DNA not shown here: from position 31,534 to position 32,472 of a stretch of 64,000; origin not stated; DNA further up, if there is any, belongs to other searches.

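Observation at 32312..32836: NudC-architecture NUDIX hydrolase translationally coupled to the TIR gene but lacking the NADH-pyrophosphatase specificity motif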

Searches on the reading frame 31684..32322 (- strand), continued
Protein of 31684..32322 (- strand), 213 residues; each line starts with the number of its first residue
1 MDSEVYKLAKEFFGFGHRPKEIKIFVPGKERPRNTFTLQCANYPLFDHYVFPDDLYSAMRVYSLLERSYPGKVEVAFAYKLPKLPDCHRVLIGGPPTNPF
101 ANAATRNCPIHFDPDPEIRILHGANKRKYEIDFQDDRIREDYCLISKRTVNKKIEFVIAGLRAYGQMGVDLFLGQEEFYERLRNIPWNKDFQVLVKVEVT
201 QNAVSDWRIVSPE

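Call 41: find_encoding_contigs(protein=P0041, flank=6000, max_places=3)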
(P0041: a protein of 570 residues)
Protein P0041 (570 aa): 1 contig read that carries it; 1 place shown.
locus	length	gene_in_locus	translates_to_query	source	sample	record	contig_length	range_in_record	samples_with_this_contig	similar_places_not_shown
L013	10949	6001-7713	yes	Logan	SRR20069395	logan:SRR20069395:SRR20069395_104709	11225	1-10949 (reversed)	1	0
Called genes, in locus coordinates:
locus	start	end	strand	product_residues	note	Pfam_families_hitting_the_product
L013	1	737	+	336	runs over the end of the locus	?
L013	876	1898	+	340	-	PF01073:3Beta_HSD, PF01370:Epimerase, PF04321:RmlD_sub_bind, PF07993:NAD_binding_4 (faint), PF13460:NAD_binding_10 (weak), PF16363:GDP_Man_Dehyd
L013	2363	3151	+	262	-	PF00459:Inositol_P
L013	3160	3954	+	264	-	PF00459:Inositol_P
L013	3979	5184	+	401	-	PF00155:Aminotran_1_2 (weak), PF01041:DegT_DnrJ_EryC1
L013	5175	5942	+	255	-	PF00106:adh_short, PF08659:KR, PF23441:SDR, PF13561:adh_short_C2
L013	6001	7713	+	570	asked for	PF00149:Metallophos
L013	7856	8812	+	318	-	-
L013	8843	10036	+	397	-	PF01676:Metalloenzyme, PF00884:Sulfatase (faint)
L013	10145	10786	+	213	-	-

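Call 42: find_related_loci(query=A1, collection=genome_contigs, flank=10000)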
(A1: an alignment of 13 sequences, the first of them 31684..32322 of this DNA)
Query A1 (213 aa) in genome_contigs; peptide patterns used: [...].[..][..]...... (x = any residue, [..] = any of these).
3 stretches matched a pattern; 1 encode a relative of the query (tblastn E <= 1e-3); 1 distinct loci.
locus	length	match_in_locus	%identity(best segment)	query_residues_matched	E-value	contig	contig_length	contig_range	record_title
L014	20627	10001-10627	49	2-209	5e-60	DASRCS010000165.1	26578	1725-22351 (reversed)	MAG TPA_asm: Pyrinomonadaceae bacterium isolate SMAG_U9959 k141_135889, whole genome shotgun sequence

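Call 43: find_related_loci(query=A1, collection=metagenome_contigs, flank=8000)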
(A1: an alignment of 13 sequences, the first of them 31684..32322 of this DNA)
Query A1 (213 aa) in metagenome_contigs; peptide patterns used: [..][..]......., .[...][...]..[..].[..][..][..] (x = any residue, [..] = any of these).
67 stretches matched a pattern; 10 encode a relative of the query (tblastn E <= 1e-3); 10 distinct loci.
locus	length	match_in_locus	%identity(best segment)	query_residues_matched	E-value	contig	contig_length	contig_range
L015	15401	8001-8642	52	1-210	1e-69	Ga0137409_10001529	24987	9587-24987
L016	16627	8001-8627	49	2-209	2e-59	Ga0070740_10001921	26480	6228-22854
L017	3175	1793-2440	46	1-210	4e-55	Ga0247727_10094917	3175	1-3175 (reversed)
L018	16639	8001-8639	46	1-210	7e-54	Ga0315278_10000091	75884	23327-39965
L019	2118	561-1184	43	5-210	1e-49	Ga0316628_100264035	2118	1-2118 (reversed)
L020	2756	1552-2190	43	1-210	1e-47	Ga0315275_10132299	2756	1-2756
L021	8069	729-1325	45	3-199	2e-46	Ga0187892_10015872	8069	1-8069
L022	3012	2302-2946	42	1-212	3e-40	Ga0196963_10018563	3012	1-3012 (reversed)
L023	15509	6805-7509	35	4-210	3e-37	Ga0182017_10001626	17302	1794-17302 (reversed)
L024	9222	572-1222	40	5-210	1e-36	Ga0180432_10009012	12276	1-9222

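Call 50: search_solved_structures(query=L005:6662-7468:+, max_evalue=1e-10)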
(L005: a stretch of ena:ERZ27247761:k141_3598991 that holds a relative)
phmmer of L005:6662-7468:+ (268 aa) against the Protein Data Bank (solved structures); distinct sequences matched with E-value up to 1e-10: 34.
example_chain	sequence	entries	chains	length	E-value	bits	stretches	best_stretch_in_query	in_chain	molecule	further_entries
5yht_A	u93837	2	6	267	9e-42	146.8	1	44-267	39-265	Histidinol-phosphatase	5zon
2p3n_A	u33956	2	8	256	2.2e-35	125.9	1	51-268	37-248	Inositol-1-monophosphatase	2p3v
2pcr_A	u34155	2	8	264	2e-31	112.9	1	11-265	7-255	Inositol-1-monophosphatase | Fructose-1,6-bisphosphatase/inositol-1-monophosphatase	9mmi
5eq7_A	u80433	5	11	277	3.4e-31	112.1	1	12-254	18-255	Inositol monophosphatase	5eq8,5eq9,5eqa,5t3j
5zhh_A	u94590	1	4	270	4.6e-30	108.4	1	10-262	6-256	Inositol-1-monophosphatase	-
8wdq_A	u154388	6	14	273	7.9e-29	104.4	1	11-257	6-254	Nus factor SuhB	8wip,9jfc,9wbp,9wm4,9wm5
9j90_B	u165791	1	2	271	8.7e-29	104.2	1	11-257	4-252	Nus factor SuhB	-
4n81_A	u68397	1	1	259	5.3e-27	98.4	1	44-256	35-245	Inositol monophosphatase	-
2qfl_A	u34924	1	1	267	3.4e-25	92.5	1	11-263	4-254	Inositol-1-monophosphatase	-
6tqn_T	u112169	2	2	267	3.5e-25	92.4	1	11-263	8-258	Inositol monophosphatase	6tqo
6ib7_A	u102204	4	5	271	3.7e-25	92.4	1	11-263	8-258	Inositol-1-monophosphatase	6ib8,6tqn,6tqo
9vep_A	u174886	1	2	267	4.4e-25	92.1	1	12-264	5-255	Inositol-1-monophosphatase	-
5i3s_A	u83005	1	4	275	1.2e-21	80.9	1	40-262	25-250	Inositol monophosphatase family protein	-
3t0j_A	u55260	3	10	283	1.3e-21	80.8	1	40-262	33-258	Inositol monophosphatase family protein | Inositol monophosphatase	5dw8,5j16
3luz_A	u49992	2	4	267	8.2e-21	78.1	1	37-256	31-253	Extragenic suppressor protein suhB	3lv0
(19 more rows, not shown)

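Call 52: search_protein_families(library=pfam, alignment_id=A3, max_evalue=0.001)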
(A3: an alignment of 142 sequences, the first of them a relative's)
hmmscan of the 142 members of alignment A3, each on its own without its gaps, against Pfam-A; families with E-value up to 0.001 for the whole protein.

A. member 1, P0019 (343 aa): 2 families
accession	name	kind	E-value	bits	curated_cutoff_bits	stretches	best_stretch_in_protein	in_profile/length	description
PF13676.11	TIR_2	-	4.5e-20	72.8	28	1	218-324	2-107/122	TIR domain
PF01582.25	TIR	-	2e-09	37.9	21.3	1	215-310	2-98/179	TIR domain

B. families by the number of members that match (of 142 scanned): 16 families
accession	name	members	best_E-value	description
PF05124.17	S_layer_C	18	1.7e-07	S-layer like family, outer domain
PF01048.26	PNP_UDP_1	13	5.9e-23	Phosphorylase superfamily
PF13676.11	TIR_2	11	1.2e-23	TIR domain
PF10137.14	CAP12-PCTIR_TIR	4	4e-25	CAP12/Pycsar effector protein, TIR domain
PF00149.33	Metallophos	3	9.6e-13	Calcineurin-like phosphoesterase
PF01582.25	TIR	3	2e-09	TIR domain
PF05014.21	Nuc_deoxyrib_tr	2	1e-05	Nucleoside 2-deoxyribosyltransferase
PF19960.5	EAD7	1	2.5e-20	Effector-associated domain 7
PF00581.25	Rhodanese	1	1.7e-16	Rhodanese-like domain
PF04002.20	RadC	1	1.5e-05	RadC-like JAB domain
PF12850.12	Metallophos_2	1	0.00011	Calcineurin-like phosphoesterase superfamily domain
PF11026.13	DUF2721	1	0.00011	Protein of unknown function (DUF2721)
PF10167.14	BORCS8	1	0.00019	BLOC-1-related complex sub-unit 8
PF13173.12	AAA_14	1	0.0002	AAA domain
PF00004.35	AAA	1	0.00029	ATPase family associated with various cellular activities (AAA)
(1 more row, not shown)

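Call 53: find_encoding_contigs(protein=P0065, flank=7000, max_places=3)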
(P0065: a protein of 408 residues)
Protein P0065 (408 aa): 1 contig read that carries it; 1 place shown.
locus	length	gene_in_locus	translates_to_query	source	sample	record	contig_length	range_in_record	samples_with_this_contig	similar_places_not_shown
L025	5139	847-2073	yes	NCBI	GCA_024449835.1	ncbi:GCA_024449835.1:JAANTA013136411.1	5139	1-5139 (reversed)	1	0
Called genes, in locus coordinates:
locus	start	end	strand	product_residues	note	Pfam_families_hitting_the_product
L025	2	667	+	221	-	?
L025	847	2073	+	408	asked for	PF10137:CAP12-PCTIR_TIR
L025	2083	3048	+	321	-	PF01408:GFO_IDH_MocA, PF22725:GFO_IDH_MocA_C3, PF02894:GFO_IDH_MocA_C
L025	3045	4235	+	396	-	PF01041:DegT_DnrJ_EryC1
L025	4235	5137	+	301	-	?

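Call 54: find_encoding_contigs(protein=P0061, flank=7000, max_places=3)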
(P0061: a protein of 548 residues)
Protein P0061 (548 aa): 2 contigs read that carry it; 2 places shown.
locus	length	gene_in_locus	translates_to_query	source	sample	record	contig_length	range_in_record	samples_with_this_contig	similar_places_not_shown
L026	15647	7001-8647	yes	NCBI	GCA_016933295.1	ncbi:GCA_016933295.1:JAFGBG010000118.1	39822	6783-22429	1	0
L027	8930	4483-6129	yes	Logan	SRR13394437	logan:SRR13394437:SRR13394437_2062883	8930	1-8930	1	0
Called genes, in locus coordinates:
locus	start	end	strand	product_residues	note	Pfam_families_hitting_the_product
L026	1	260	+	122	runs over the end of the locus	PF08859:DGC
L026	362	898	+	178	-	PF00085:Thioredoxin, PF13098:Thioredoxin_2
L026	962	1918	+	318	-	PF00085:Thioredoxin, PF13098:Thioredoxin_2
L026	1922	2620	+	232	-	PF02683:DsbD_TM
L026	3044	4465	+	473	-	PF02878:PGM_PMM_I, PF02879:PGM_PMM_II, PF02880:PGM_PMM_III, PF00408:PGM_PMM_IV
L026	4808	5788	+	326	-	PF01408:GFO_IDH_MocA, PF02894:GFO_IDH_MocA_C (faint), PF22725:GFO_IDH_MocA_C3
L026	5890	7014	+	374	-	PF00155:Aminotran_1_2 (faint), PF01041:DegT_DnrJ_EryC1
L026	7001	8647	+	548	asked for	PF01048:PNP_UDP_1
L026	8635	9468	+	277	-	PF00459:Inositol_P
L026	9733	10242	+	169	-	PF13302:Acetyltransf_3 (weak), PF00583:Acetyltransf_1, PF13673:Acetyltransf_10 (weak), PF13508:Acetyltransf_7, PF08445:FR47 (weak)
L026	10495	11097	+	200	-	PF00459:Inositol_P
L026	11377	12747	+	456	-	PF02878:PGM_PMM_I, PF02879:PGM_PMM_II, PF02880:PGM_PMM_III, PF00408:PGM_PMM_IV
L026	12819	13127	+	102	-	PF08827:DUF1805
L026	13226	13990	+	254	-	PF02805:Ada_Zn_binding (weak)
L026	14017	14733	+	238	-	PF07796:DUF1638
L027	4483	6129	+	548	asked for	PF01048:PNP_UDP_1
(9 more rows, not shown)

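Call 58: search_protein_families(library=pfam, proteins=[L011:2692-4137:+, L005:1522-4062:+, L013:7856-8812:+, L013:10145-10786:+, L015:7974-9065:+, L023:6604-7920:+, L024:500-1540:+, L025:4235-5137:+, L025:2-667:+], max_evalue=0.01)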
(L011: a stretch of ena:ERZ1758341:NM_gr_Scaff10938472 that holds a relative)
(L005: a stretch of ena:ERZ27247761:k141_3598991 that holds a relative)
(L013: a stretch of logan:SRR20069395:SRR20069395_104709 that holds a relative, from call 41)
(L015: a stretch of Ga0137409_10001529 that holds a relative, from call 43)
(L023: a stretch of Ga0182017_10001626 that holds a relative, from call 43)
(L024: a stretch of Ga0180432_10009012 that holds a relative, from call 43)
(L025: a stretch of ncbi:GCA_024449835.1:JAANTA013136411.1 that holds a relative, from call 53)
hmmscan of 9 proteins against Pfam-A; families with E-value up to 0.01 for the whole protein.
L011:2692-4137:+ (481 aa): 2 families
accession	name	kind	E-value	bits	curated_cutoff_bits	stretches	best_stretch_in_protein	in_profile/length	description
PF00480.26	ROK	-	0.0027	17.7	22.9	1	156-422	1-243/294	ROK family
PF03309.20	Pan_kinase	-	0.0029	17.9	24.7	1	159-188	4-33/205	Type III pantothenate kinase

L005:1522-4062:+ (846 aa): 0 families

L013:7856-8812:+ (318 aa): 0 families

L013:10145-10786:+ (213 aa): 0 families

L015:7974-9065:+ (364 aa): 3 families
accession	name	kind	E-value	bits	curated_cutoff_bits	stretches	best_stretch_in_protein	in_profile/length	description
PF13676.11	TIR_2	-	4.2e-25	89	28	1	238-361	1-120/122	TIR domain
PF01582.25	TIR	-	6.3e-12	46.1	21.3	1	235-334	1-101/179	TIR domain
PF08357.16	SEFIR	-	0.0028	18.4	23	0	238-271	3-40/150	SEFIR domain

L023:6604-7920:+ (439 aa): 1 family
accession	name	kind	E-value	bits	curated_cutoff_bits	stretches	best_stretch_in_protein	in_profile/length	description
PF13676.11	TIR_2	-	1.1e-09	39.2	28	1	313-404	2-99/122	TIR domain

L024:500-1540:+ (347 aa): 0 families

L025:4235-5137:+ (301 aa): 1 family
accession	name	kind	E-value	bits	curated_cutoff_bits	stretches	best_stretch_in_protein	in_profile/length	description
PF03320.18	FBPase_glpX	-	3e-09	36.6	27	1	86-281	28-215/307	Bacterial fructose-1,6-bisphosphatase, glpX-encoded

L025:2-667:+ (221 aa): 0 families

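Call 78: fold_search(model_id=the predicted structure, library=viral)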
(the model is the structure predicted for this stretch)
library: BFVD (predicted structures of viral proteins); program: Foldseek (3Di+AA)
matches with E <= 10: 378; with E <= 0.001: 0
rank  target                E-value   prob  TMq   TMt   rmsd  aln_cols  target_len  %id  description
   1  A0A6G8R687            1.5e-01  0.47  0.17  0.41   8.9        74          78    8  Uncharacterized protein [Synechococcus phage S-N03]
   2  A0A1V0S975            2.1e-01  0.08  0.15  0.23  11.0       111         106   10  Translation initiation factor 5A C-terminal domain-containing protein [Catovirus CTV1]
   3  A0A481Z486            2.4e-01  0.28  0.15  0.10   8.2        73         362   15  Methyltransferase [Pithovirus LCPAC101]
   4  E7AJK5                2.4e-01  0.03  0.11  0.15  19.0       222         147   10  Pol protein (Fragment) [Xenotropic murine leukemia virus]
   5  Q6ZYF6                3.1e-01  0.21  0.21  0.30   6.6        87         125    8  Uncharacterized protein [Pyrobaculum spherical virus (isolate United States/Yellowstone)]
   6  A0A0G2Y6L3            3.3e-01  0.08  0.15  0.10   7.4        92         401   20  Uncharacterized protein [Acanthamoeba polyphaga mimivirus Kroon]
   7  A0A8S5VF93            3.7e-01  0.18  0.17  0.30   9.7        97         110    8  Uncharacterized protein [Siphoviridae sp. ctbxa26]
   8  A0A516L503            3.7e-01  0.13  0.15  0.27  10.1        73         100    8  (no name in the UniProt tables at hand)
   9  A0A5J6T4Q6            3.9e-01  0.12  0.15  0.39   9.2        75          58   11  (no name in the UniProt tables at hand)
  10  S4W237                4.2e-01  0.11  0.15  0.27   9.3        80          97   11  Uncharacterized protein [Pandoravirus salinus]
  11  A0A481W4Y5            4.4e-01  0.15  0.15  0.22  11.8        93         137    6  Uncharacterized protein [Pseudomonas phage Psa21]
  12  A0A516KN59            4.4e-01  0.06  0.13  0.26  10.6        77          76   14  Uncharacterized protein [Bacillus phage vB_BmeM-Goe8]
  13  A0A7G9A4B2            5.0e-01  0.11  0.14  0.31  10.2        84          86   18  Uncharacterized protein [Bacteriophage sp.]
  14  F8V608                5.0e-01  0.08  0.13  0.12   6.9        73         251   19  Uncharacterized protein L471 [Acanthamoeba polyphaga mimivirus]
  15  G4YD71                5.0e-01  0.06  0.10  0.09  13.0       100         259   14  (no name in the UniProt tables at hand)
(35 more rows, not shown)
